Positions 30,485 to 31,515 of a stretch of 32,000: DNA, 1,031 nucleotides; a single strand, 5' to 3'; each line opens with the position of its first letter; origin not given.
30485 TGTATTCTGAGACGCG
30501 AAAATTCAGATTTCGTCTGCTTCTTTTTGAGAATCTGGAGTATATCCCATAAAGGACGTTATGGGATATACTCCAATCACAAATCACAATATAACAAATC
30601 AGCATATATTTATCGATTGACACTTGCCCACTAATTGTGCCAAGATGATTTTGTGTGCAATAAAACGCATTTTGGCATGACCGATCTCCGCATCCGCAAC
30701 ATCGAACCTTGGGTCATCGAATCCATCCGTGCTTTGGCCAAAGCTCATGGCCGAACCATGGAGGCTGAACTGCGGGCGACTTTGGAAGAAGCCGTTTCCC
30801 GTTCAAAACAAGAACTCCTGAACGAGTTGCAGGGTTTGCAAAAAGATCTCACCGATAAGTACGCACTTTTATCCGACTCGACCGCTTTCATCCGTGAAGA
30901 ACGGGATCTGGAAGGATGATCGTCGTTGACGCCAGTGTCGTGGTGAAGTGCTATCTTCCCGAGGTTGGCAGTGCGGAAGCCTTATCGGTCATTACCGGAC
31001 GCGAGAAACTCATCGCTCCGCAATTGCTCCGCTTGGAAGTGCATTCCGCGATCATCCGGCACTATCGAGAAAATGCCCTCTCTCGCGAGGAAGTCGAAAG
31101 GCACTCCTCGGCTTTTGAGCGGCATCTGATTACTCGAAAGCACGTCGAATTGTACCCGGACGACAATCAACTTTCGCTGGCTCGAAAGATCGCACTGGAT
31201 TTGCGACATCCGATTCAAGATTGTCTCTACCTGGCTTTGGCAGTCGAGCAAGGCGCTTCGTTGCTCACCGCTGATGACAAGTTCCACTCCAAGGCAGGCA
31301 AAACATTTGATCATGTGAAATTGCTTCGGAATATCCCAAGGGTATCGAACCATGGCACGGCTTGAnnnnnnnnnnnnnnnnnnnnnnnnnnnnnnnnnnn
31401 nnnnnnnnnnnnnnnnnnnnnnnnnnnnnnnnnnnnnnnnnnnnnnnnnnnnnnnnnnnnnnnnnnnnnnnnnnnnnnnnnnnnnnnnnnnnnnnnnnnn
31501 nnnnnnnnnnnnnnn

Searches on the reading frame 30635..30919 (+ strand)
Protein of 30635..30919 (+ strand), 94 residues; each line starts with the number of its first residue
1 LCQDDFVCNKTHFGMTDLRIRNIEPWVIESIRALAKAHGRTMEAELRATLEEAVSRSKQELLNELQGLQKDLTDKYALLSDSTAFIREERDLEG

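Call 8: search_protein_families(library=pfam, proteins=[window:30635-30919:+], max_evalue=0.001)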
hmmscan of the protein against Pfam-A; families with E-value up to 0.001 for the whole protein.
window:30635-30919:+ (94 aa): 2 families
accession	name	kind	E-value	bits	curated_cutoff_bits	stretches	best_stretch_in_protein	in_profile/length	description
PF22513.2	FitA-like_RHH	-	4.7e-11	42.9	27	1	18-54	3-39/39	Antitoxin FitA-like, ribbon-helix-helix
PF03869.20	Arc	-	0.0006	20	20.4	1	27-56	15-44/50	Arc-like DNA binding domain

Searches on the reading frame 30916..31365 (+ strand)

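Call 8: search_protein_families(library=pfam, proteins=[window:30916-31365:+], max_evalue=0.001)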
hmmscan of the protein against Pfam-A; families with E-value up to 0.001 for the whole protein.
window:30916-31365:+ (149 aa): 2 families
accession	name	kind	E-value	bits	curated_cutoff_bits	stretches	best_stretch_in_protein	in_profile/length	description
PF01850.27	PIN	-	5.3e-13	50.1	23.6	1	2-128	1-119/120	PIN domain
PF10130.15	PIN_2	-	2.2e-05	25.1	22.4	1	3-125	1-117/133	PIN domain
